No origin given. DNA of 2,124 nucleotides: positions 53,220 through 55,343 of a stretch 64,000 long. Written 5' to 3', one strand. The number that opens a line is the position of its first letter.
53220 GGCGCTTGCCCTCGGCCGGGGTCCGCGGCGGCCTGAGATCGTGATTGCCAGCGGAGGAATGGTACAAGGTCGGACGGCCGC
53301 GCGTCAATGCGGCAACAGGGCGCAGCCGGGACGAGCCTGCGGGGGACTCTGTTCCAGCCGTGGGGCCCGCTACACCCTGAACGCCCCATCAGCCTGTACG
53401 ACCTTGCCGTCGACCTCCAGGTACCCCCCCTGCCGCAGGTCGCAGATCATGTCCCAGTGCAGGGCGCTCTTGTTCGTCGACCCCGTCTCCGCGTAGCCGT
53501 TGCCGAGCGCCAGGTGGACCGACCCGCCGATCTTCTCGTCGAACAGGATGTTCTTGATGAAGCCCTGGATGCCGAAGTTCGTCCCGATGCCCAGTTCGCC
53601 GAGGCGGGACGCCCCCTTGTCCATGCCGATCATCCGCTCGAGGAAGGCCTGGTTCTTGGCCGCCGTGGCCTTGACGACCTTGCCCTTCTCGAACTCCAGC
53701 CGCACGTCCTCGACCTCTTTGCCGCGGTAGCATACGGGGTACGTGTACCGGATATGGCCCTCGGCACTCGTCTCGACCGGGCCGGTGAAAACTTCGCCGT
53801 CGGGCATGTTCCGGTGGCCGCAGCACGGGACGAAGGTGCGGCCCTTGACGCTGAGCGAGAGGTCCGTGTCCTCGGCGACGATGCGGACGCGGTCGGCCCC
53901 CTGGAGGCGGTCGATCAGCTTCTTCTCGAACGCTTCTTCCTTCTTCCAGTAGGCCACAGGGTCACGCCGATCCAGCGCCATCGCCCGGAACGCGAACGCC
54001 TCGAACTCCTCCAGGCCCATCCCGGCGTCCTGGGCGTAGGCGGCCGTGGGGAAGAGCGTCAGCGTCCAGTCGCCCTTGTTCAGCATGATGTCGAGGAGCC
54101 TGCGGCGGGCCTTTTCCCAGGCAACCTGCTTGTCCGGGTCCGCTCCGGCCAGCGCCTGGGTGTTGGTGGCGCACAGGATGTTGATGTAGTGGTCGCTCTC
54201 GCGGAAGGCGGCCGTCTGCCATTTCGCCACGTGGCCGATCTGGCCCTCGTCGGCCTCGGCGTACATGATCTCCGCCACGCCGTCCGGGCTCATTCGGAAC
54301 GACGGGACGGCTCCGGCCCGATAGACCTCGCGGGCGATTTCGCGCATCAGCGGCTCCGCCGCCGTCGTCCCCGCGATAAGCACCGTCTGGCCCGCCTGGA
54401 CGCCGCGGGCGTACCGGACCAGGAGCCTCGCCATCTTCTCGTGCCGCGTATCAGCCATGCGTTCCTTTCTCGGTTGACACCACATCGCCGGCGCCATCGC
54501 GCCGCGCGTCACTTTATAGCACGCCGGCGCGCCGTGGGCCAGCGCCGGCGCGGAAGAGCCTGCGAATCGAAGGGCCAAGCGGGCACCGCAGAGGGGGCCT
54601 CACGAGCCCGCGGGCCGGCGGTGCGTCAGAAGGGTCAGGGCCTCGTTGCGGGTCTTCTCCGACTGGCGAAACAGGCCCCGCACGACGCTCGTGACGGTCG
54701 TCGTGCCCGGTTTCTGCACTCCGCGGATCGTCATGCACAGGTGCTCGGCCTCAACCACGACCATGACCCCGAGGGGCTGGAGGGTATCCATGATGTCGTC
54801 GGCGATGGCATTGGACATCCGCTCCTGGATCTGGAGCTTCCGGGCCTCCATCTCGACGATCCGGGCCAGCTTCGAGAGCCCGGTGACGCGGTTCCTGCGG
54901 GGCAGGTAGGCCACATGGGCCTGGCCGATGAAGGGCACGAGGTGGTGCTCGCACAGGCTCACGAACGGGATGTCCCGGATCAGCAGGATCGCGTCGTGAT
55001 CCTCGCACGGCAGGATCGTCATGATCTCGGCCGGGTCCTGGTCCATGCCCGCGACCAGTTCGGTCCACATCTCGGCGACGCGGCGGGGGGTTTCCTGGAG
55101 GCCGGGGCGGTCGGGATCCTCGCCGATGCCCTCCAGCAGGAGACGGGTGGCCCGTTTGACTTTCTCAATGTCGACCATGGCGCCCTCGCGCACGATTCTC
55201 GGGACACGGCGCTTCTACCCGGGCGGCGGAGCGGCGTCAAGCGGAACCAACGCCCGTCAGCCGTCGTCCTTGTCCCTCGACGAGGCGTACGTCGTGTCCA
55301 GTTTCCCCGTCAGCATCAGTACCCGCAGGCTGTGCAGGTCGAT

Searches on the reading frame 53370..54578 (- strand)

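Call 64: search_protein_families(library=pfam, proteins=[window:53370-54578:-], max_evalue=0.001)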
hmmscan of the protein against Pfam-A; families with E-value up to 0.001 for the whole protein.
window:53370-54578:- (402 aa): 1 family
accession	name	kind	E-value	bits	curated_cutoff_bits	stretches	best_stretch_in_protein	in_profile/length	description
PF02073.20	Peptidase_M29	-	7.5e-82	275.7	27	1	44-382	3-385/406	Thermophilic metalloprotease (M29)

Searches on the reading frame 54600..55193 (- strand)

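Call 64: search_protein_families(library=pfam, proteins=[window:54600-55193:-], max_evalue=0.001)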
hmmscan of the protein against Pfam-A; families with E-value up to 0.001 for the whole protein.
window:54600-55193:- (197 aa): 1 family
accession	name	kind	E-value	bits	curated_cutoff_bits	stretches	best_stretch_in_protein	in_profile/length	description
PF01227.27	GTP_cyclohydroI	-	1.5e-68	230.2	27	1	13-189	2-178/179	GTP cyclohydrolase I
